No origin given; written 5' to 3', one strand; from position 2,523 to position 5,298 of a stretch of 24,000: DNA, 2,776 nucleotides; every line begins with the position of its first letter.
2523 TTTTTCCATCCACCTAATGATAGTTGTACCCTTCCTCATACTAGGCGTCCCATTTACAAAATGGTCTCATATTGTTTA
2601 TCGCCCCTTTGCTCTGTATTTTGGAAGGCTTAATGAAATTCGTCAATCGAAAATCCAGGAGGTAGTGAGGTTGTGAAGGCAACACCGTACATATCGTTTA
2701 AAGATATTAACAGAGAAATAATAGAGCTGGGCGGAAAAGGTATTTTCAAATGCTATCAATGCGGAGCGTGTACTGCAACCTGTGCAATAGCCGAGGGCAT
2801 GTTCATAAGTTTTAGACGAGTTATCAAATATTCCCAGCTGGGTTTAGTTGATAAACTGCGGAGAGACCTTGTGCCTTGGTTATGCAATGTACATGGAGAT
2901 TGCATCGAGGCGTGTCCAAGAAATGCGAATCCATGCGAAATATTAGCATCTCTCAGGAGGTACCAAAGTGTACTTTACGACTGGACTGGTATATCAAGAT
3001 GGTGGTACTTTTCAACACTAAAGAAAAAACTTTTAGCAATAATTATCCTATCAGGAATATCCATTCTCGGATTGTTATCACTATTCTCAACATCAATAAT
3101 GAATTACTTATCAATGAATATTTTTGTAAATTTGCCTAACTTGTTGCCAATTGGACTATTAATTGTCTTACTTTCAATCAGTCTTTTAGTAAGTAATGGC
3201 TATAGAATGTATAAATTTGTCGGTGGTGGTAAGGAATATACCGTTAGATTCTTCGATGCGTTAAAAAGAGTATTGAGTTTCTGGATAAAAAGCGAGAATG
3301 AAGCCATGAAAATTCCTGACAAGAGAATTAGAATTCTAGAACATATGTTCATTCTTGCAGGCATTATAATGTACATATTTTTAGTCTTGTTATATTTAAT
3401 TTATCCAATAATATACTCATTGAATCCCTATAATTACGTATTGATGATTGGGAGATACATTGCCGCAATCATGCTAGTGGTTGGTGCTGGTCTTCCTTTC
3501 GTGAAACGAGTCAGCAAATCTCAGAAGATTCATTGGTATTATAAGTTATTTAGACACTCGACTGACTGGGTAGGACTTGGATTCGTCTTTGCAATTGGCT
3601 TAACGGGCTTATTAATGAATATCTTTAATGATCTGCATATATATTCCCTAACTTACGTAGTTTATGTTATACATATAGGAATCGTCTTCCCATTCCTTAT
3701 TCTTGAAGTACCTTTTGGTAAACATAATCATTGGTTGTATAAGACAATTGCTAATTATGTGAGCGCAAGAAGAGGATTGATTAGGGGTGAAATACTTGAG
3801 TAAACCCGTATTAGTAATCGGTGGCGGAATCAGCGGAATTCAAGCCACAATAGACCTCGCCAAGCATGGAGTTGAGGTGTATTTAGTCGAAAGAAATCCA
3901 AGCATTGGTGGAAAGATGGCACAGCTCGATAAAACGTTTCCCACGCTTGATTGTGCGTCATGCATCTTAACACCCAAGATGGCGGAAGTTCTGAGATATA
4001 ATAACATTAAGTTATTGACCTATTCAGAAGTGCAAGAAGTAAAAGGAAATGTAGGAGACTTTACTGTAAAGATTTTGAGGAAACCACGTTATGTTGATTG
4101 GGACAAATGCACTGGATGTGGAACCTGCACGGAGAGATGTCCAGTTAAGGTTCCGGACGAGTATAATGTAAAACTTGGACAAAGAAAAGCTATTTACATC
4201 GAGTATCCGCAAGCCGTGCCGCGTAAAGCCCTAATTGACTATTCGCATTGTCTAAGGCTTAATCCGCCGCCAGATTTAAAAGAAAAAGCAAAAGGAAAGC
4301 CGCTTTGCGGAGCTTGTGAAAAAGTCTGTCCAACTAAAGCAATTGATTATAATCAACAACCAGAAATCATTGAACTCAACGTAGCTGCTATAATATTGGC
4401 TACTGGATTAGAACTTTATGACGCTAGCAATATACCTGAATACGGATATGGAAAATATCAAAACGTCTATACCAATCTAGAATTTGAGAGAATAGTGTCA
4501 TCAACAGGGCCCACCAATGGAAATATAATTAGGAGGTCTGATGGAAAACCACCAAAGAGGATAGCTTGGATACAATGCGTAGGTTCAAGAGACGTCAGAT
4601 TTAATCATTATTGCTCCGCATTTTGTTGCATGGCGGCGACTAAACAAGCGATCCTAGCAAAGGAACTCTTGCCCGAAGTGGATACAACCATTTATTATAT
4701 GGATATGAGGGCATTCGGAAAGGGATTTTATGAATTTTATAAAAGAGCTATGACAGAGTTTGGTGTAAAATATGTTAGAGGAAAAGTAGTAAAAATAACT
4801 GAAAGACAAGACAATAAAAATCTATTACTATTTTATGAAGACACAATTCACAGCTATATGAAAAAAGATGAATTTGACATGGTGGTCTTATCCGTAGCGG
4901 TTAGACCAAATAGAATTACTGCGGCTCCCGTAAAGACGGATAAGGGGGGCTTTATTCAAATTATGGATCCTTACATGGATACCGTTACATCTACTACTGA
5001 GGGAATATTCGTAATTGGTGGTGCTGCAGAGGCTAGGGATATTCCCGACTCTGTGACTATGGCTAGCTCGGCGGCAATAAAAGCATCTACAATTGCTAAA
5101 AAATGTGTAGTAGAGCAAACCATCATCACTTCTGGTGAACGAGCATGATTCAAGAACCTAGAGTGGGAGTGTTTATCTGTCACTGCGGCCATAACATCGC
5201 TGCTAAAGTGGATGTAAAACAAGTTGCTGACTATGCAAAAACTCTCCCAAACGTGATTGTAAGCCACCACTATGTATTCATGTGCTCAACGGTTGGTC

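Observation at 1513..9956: Mvh-type [NiFe] hydrogenase encoded with a Qmo-like membrane module (2x QmoC, QmoA-like, HdrA/QmoB-like) and no HdrB: a candidate quinone-linked, flavin-bifurcating hydrogenase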

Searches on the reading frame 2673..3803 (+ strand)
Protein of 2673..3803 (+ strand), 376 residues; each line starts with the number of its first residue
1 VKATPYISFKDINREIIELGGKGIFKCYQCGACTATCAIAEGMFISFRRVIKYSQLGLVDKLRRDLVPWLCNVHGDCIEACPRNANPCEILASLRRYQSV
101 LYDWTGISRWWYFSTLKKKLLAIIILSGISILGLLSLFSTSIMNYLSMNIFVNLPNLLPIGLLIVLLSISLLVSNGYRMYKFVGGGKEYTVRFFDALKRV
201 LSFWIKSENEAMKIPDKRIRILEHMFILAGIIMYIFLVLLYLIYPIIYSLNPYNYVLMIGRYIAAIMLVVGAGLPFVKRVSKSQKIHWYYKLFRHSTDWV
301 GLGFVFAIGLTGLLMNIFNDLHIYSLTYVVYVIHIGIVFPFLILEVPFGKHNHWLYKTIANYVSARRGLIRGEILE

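Call 3: search_protein_families(library=pfam, proteins=[window:2673-3803:+], max_evalue=0.01)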
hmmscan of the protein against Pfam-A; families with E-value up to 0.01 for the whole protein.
window:2673-3803:+ (376 aa): 5 families
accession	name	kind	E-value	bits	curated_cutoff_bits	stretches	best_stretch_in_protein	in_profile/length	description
PF13183.11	Fer4_8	-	4.6e-07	30.7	27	1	26-84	4-67/68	4Fe-4S dicluster domain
PF12838.12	Fer4_7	-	3.2e-05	24.7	27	1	26-85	1-52/52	4Fe-4S dicluster domain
PF13187.11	Fer4_9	-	5.5e-05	23.5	27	1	26-85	1-51/52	4Fe-4S dicluster domain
PF13237.11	Fer4_10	-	6.5e-05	23.2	25.5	1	26-82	8-53/53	4Fe-4S dicluster domain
PF13534.11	Fer4_17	-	0.0024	18.8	22.2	1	26-84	1-59/61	4Fe-4S dicluster domain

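Call 6: search_protein_families(library=ncbifam, proteins=[window:2673-3803:+], max_evalue=0.001)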
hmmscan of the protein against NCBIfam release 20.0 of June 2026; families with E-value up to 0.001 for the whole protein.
window:2673-3803:+ (376 aa): 5 families
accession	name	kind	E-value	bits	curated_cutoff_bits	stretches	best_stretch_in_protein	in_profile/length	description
NF038018.1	qmoC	equivalog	1.2e-41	143.4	300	1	13-360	6-357/360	quinone-interacting membrane-bound oxidoreductase complex subunit QmoC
TIGR03290.1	CoB_CoM_SS_C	equivalog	3.5e-12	46.5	160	1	26-96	3-73/144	CoB--CoM heterodisulfide reductase subunit C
NF041779.1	hetero_SS_HdrC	equivalog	3.3e-08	33.2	350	1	22-112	28-115/198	ferredoxin:CoB-CoM heterodisulfide reductase subunit HdrC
NF041890.1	hdrC_Methbact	equivalog_domain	6.7e-07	29.1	270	1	12-96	16-99/192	ferredoxin:CoB-CoM heterodisulfide reductase subunit HdrC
NF004616.0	PRK05950.1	subfamily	0.00081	18.6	228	0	62-96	197-231/238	succinate dehydrogenase iron-sulfur subunit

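Call 30: find_homologous_proteins(query=window:2673-3803:+)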
Query window:2673-3803:+ (376 aa): 70 proteins with E <= 0.001 among 8000 candidates.
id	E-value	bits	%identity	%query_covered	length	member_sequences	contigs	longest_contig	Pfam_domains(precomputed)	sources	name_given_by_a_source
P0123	8.4e-249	843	100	100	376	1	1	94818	PF13183.12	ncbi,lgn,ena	-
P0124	2.6e-216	736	84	100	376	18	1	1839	PF13237.12,PF13183.12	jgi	jgi:quinone-modifying oxidoreductase subunit QmoC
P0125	1.1e-209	714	80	100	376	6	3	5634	PF13237.12,PF13183.12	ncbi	ncbi:MAG: 4Fe-4S dicluster domain-containing protein [Halobacteria archaeon]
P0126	5.7e-209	712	86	98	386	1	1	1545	-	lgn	-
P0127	1.3e-191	655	76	99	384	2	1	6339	PF12838.13,PF13237.12,PF13183.12,PF13187.12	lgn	-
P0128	5.6e-183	626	75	93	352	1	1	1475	PF13183.12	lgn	-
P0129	7.8e-178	610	69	98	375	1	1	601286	PF13183.12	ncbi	ncbi:MAG: 4Fe-4S dicluster domain-containing protein [Thermoprotei archaeon]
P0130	1.9e-174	598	67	98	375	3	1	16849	PF13183.12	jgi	jgi:quinone-modifying oxidoreductase subunit QmoC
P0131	3.1e-149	515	60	95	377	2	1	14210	PF13183.12,PF13187.12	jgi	-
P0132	7.8e-133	461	55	100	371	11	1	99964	PF13237.12,PF13183.12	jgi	jgi:quinone-modifying oxidoreductase subunit QmoC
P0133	8.9e-54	201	34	94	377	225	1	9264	PF12838.13,PF13534.12,PF13237.12,PF13183.12,PF13187.12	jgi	jgi:ferredoxin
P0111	7.2e-51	192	32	94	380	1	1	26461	PF12838.13,PF13534.12,PF13237.12,PF13183.12,PF13187.12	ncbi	-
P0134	1.4e-49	187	31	96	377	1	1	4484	PF12838.13,PF13534.12,PF13183.12,PF13187.12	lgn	-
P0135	2.8e-49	186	33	95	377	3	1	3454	PF12838.13,PF13534.12,PF13237.12,PF13183.12,PF13187.12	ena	-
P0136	7.2e-48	182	31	94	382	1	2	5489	PF13237.12,PF13183.12,PF13187.12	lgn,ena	-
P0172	6.9e-40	155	31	95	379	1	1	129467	PF12838.13,PF13534.12,PF13237.12,PF13183.12,PF13187.12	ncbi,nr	ncbi:MAG: 4Fe-4S dicluster domain-containing protein [Bacteroidales bacterium]|nr:4Fe-4S dicluster d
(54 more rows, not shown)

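Call 45: find_encoding_contigs(protein=P0129, flank=10000, max_places=2)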
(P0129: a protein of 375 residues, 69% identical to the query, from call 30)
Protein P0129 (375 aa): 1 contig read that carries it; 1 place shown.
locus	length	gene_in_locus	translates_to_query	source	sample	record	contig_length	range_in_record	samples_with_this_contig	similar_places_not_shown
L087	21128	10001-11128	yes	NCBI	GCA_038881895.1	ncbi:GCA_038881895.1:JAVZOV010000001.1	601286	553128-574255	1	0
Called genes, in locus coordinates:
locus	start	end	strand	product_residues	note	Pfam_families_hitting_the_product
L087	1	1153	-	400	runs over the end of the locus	PF27234:MJ0013, PF07282:Cas12f1-like_TNB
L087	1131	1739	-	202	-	PF00376:MerR, PF12728:HTH_17, PF13411:MerR_1, PF00239:Resolvase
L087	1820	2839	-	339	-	PF00291:PALP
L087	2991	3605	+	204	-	PF00857:Isochorismatase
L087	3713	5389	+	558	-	PF00221:Lyase_aromatic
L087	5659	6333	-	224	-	PF02361:CbiQ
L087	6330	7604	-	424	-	PF13175:AAA_15 (faint), PF13555:AAA_29 (faint), PF25199:nSTAND_NTPase5 (faint), PF00005:ABC_tran, PF02463:SMC_N (faint), PF13476:AAA_23 (faint), PF13304:AAA_21 (weak), PF00005:ABC_tran, +1 more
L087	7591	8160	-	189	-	PF09819:ABC_cobalt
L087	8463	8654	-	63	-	PF07282:Cas12f1-like_TNB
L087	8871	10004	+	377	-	PF13183:Fer4_8, PF25160:LdpA_Fe-S-bd (faint), PF12838:Fer4_7 (weak), PF13187:Fer4_9, PF13534:Fer4_17 (faint), PF02665:Nitrate_red_gam (weak)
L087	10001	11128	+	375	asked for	PF13183:Fer4_8 (weak)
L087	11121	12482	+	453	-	PF00890:FAD_binding_2, PF01134:GIDA (weak), PF01266:DAO, PF03486:HI0933_like (weak), PF07992:Pyr_redox_2 (weak), PF12831:FAD_oxidored, PF13450:NAD_binding_8, PF07992:Pyr_redox_2, +5 more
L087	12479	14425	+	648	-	PF00890:FAD_binding_2 (weak), PF07992:Pyr_redox_2 (weak), PF12831:FAD_oxidored (weak), PF12838:Fer4_7 (weak), PF13187:Fer4_9 (weak), PF00037:Fer4 (weak), PF12838:Fer4_7, PF14697:Fer4_21, +9 more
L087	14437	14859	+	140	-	PF02662:FlpD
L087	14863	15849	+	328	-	PF01058:Oxidored_q6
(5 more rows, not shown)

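Call 46: find_encoding_contigs(protein=P0172, flank=10000, max_places=2)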
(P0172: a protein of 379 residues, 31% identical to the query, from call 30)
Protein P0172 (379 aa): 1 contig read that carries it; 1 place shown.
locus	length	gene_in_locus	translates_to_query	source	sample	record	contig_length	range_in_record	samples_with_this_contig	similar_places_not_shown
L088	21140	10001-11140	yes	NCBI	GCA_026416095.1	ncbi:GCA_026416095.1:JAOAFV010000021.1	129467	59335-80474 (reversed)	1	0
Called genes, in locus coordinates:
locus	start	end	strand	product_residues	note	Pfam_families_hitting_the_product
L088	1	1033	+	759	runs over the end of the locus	PF01734:Patatin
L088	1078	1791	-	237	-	PF20260:PUA_4, PF04452:Methyltrans_RNA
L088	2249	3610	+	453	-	PF05896:NQRA_N, PF24836:NQRA_2nd, PF11973:NQRA_SLBB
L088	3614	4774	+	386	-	PF03116:NQR2_RnfD_RnfE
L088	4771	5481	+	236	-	PF04205:FMN_bind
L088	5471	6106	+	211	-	PF02508:Rnf-Nqr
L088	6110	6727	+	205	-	PF02508:Rnf-Nqr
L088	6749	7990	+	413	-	PF00111:Fer2, PF00970:FAD_binding_6 (weak), PF00175:NAD_binding_1, PF08030:NAD_binding_6 (faint)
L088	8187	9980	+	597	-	PF12831:FAD_oxidored (weak), PF13237:Fer4_10 (faint), PF00037:Fer4 (weak), PF07992:Pyr_redox_2 (weak)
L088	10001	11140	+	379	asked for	PF13187:Fer4_9 (faint), PF13534:Fer4_17, PF12838:Fer4_7, PF13183:Fer4_8, PF13237:Fer4_10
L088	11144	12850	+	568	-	PF13738:Pyr_redox_3 (weak), PF00890:FAD_binding_2 (weak), PF01266:DAO (weak), PF07992:Pyr_redox_2, PF12831:FAD_oxidored, PF13450:NAD_binding_8, PF14697:Fer4_21, PF12838:Fer4_7, +7 more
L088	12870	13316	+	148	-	PF02662:FlpD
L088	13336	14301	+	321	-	PF01058:Oxidored_q6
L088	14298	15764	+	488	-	PF27537:HoxH, PF00374:NiFeSe_Hases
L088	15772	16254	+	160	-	PF01750:HycI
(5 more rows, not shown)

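Call 62: find_homologous_proteins(query=P0172)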
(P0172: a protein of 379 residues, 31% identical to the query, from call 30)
Query P0172 (379 aa): 4597 proteins with E <= 0.001 among 6470 candidates; the best 120 are listed.
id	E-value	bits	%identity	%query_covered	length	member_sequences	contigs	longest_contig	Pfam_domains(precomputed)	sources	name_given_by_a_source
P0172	6.6e-261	883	100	100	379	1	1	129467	PF12838.13,PF13534.12,PF13237.12,PF13183.12,PF13187.12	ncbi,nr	ncbi:MAG: 4Fe-4S dicluster domain-containing protein [Bacteroidales bacterium]|nr:4Fe-4S dicluster d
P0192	1.9e-190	651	70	100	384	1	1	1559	PF12838.13,PF13534.12,PF25160.2,PF13237.12,PF13183.12,PF13187.12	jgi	-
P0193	9.9e-190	649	70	98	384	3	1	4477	PF12838.13,PF13534.12,PF25160.2,PF13237.12,PF13183.12,PF13187.12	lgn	-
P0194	2.3e-189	648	70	100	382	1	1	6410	PF12838.13,PF13534.12,PF25160.2,PF13237.12,PF13183.12,PF13187.12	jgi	-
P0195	2.9e-189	647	71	98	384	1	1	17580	PF12838.13,PF13534.12,PF13237.12,PF13183.12,PF13187.12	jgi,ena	-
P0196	1.1e-175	603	65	100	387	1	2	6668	PF12838.13,PF13183.12,PF13187.12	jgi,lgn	-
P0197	1.1e-175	603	65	100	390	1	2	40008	PF12838.13,PF13534.12,PF13183.12,PF13187.12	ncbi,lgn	-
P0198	1.3e-175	602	65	100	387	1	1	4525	PF12838.13,PF13183.12,PF13187.12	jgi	jgi:ferredoxin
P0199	1.9e-175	602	66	100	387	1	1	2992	PF12838.13,PF13534.12,PF13183.12,PF13187.12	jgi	jgi:ferredoxin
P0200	9.8e-173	593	64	100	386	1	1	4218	PF12838.13,PF13534.12,PF13237.12,PF13183.12,PF13187.12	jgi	jgi:ferredoxin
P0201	1.9e-172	592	64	97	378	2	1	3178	PF12838.13,PF13534.12,PF13237.12,PF13183.12,PF13187.12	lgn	-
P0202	5.0e-172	591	64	99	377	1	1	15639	PF12838.13,PF13534.12,PF13237.12,PF13183.12,PF13187.12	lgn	-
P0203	4.1e-171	588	65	100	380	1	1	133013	PF12838.13,PF13534.12,PF25160.2,PF13237.12,PF13183.12,PF13187.12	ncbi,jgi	ncbi:MAG: 4Fe-4S dicluster domain-containing protein [Bacteroidales bacterium]|jgi:ferredoxin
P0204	4.3e-171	588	65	100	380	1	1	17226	PF13484.12,PF12838.13,PF13534.12,PF25160.2,PF13237.12,PF13183.12,PF13187.12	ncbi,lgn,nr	ncbi:MAG: 4Fe-4S dicluster domain-containing protein [Bacteroidales bacterium]|nr:4Fe-4S dicluster d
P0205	5.1e-171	587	65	100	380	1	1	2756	PF13484.12,PF12838.13,PF13534.12,PF25160.2,PF13237.12,PF13183.12,PF13187.12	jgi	jgi:quinone-modifying oxidoreductase, subunit QmoC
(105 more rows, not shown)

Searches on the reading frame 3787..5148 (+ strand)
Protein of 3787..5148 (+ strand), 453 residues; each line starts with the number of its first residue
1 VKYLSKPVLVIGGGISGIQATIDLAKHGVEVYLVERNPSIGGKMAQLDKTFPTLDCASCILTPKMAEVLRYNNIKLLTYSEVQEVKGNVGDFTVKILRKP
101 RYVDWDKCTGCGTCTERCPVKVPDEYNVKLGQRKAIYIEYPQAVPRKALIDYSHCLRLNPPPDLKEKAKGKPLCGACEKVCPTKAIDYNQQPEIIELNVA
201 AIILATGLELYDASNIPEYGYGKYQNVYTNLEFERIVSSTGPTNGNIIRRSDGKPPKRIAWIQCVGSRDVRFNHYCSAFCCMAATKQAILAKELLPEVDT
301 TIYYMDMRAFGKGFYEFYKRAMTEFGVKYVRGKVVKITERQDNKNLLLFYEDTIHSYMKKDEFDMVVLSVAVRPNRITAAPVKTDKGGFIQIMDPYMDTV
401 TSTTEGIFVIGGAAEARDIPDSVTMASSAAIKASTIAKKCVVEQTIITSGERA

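Call 3: search_protein_families(library=pfam, proteins=[window:3787-5148:+], max_evalue=0.01)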
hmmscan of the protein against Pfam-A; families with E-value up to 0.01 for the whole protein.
window:3787-5148:+ (453 aa): 26 families (the best 25 are shown)
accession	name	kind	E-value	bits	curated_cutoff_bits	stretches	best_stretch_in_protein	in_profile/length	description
PF07992.20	Pyr_redox_2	-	8.4e-19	68.5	26.1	2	307-429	178-290/291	Pyridine nucleotide-disulphide oxidoreductase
PF00037.32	Fer4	-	1e-11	44.5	21.1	2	102-122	2-22/24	4Fe-4S binding domain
PF12831.13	FAD_oxidored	-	8.8e-09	35.6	27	1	8-45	2-39/416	FAD dependent oxidoreductase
PF00070.33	Pyr_redox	-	4.3e-08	34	22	1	8-90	2-71/82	Pyridine nucleotide-disulphide oxidoreductase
PF12838.12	Fer4_7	-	7e-08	33.3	27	1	77-122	17-52/52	4Fe-4S dicluster domain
PF13183.11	Fer4_8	-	3.7e-07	31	27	1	99-122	41-68/68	4Fe-4S dicluster domain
PF13450.12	NAD_binding_8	-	3.7e-07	30.8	21.9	1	10-56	1-47/68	NAD(P)-binding Rossmann-like domain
PF13484.11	Fer4_16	-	4.1e-07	31.1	30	0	174-191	5-21/66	4Fe-4S double cluster binding domain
PF01266.30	DAO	-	1.4e-06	28.6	27.9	1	8-42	2-37/353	FAD dependent oxidoreductase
PF13237.11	Fer4_10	-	2e-06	28.1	25.5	1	103-132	4-22/53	4Fe-4S dicluster domain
PF13738.12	Pyr_redox_3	-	4.7e-06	26.5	30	1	3-95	162-248/305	Pyridine nucleotide-disulphide oxidoreductase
PF12837.12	Fer4_6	-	5.2e-06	26.6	25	1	104-122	5-23/24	4Fe-4S binding domain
PF12797.12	Fer4_2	-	5.3e-06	26.5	24.5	1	101-120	3-22/22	4Fe-4S binding domain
PF03486.20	HI0933_like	-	1.8e-05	24.8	50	1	8-45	3-40/244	HI0933-like protein Rossmann domain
PF13187.11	Fer4_9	-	2e-05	25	27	1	107-130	1-24/52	4Fe-4S dicluster domain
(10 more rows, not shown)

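Call 6: search_protein_families(library=ncbifam, proteins=[window:3787-5148:+], max_evalue=0.001)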
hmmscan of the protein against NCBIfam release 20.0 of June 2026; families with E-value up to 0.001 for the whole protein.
window:3787-5148:+ (453 aa): 59 families (the best 25 are shown)
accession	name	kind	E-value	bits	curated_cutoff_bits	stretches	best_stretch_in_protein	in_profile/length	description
NF040770.1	hetero_SS_HdrA2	exception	1.7e-158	529.1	1100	1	5-448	139-571/777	CoB-CoM heterodisulfide reductase HdrA2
NF041778.1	hetero_SS_HdrA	equivalog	3.8e-126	421.9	1400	1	7-437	144-570/771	ferredoxin:CoB-CoM heterodisulfide reductase subunit HdrA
NF041891.1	hdrA_Methbact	equivalog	1.9e-109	367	1300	1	5-442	133-561/762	ferredoxin:CoB-CoM heterodisulfide reductase subunit HdrA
NF045637.1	carotdesatCrtDProt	equivalog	4.6e-09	35.3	580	1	8-62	1-55/485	1-hydroxycarotenoid 3,4-desaturase CrtD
NF010590.0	PRK13984.1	equivalog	1.4e-08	33.4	946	0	103-155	47-93/611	putative oxidoreductase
TIGR03467.1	HpnE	equivalog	1e-07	31.7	283.05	1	8-49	1-42/430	hydroxysqualene dehydroxylase HpnE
NF005313.0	PRK06847.1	subfamily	4.6e-07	29.1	372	1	6-39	5-38/375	hypothetical protein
NF058655.1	CrtID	equivalog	4.7e-07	29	640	1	8-55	1-48/478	bifunctional phytoene desaturase/3,4-desaturase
NF005560.0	PRK07233.1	equivalog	5.9e-07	28.7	252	1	8-48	3-43/435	hypothetical protein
NF038196.1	ferrodoxin_EFR1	subfamily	7.4e-07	29.4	75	0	97-121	176-199/242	EFR1 family ferrodoxin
TIGR02734.1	crtI_fam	subfamily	7.5e-07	28.2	238.1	1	8-67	1-61/504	phytoene desaturase family protein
TIGR03385.1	CoA_CoA_reduc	equivalog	7.8e-07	28.2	578.8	0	359-438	230-311/439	CoA-disulfide reductase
TIGR01350.1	lipoamide_DH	equivalog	1.1e-06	27.7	408.8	0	8-42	4-37/461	dihydrolipoyl dehydrogenase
TIGR00562.1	proto_IX_ox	equivalog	1.5e-06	27.1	97.85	1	6-48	3-47/470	protoporphyrinogen oxidase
NF010037.0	PRK13512.1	equivalog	1.6e-06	27.3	394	1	358-447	225-316/438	CoA-disulfide reductase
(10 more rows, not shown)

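Call 50: search_solved_structures(query=window:3787-5148:+, max_evalue=1e-10, show_alignments=1)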
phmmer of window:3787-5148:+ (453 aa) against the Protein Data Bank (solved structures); distinct sequences matched with E-value up to 1e-10: 6.
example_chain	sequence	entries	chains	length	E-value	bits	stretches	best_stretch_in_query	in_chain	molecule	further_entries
5odc_A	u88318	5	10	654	4.2e-127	427.6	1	6-448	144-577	Heterodisulfide reductase, subunit A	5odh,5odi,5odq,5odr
8rvu_a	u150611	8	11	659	6e-126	423.8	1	7-442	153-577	H(2):CoB-CoM heterodisulfide,ferredoxin reductase subunit A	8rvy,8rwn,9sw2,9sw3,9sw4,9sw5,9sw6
8rvv_A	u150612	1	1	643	8.3e-126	423.3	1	7-442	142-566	H(2):CoB-CoM heterodisulfide,ferredoxin reductase subunit A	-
9sfi_A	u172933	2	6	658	1.5e-118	399.4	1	5-431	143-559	CoB--CoM heterodisulfide reductase iron-sulfur subunit A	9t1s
7bkb_A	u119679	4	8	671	8.7e-101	340.9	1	5-435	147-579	CoB--CoM heterodisulfide reductase iron-sulfur subunit A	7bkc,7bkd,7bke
6tjr_A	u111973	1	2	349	1.9e-44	155.2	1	197-438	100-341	Fumarate reductase/succinate dehydrogenase flavoprotein domain protein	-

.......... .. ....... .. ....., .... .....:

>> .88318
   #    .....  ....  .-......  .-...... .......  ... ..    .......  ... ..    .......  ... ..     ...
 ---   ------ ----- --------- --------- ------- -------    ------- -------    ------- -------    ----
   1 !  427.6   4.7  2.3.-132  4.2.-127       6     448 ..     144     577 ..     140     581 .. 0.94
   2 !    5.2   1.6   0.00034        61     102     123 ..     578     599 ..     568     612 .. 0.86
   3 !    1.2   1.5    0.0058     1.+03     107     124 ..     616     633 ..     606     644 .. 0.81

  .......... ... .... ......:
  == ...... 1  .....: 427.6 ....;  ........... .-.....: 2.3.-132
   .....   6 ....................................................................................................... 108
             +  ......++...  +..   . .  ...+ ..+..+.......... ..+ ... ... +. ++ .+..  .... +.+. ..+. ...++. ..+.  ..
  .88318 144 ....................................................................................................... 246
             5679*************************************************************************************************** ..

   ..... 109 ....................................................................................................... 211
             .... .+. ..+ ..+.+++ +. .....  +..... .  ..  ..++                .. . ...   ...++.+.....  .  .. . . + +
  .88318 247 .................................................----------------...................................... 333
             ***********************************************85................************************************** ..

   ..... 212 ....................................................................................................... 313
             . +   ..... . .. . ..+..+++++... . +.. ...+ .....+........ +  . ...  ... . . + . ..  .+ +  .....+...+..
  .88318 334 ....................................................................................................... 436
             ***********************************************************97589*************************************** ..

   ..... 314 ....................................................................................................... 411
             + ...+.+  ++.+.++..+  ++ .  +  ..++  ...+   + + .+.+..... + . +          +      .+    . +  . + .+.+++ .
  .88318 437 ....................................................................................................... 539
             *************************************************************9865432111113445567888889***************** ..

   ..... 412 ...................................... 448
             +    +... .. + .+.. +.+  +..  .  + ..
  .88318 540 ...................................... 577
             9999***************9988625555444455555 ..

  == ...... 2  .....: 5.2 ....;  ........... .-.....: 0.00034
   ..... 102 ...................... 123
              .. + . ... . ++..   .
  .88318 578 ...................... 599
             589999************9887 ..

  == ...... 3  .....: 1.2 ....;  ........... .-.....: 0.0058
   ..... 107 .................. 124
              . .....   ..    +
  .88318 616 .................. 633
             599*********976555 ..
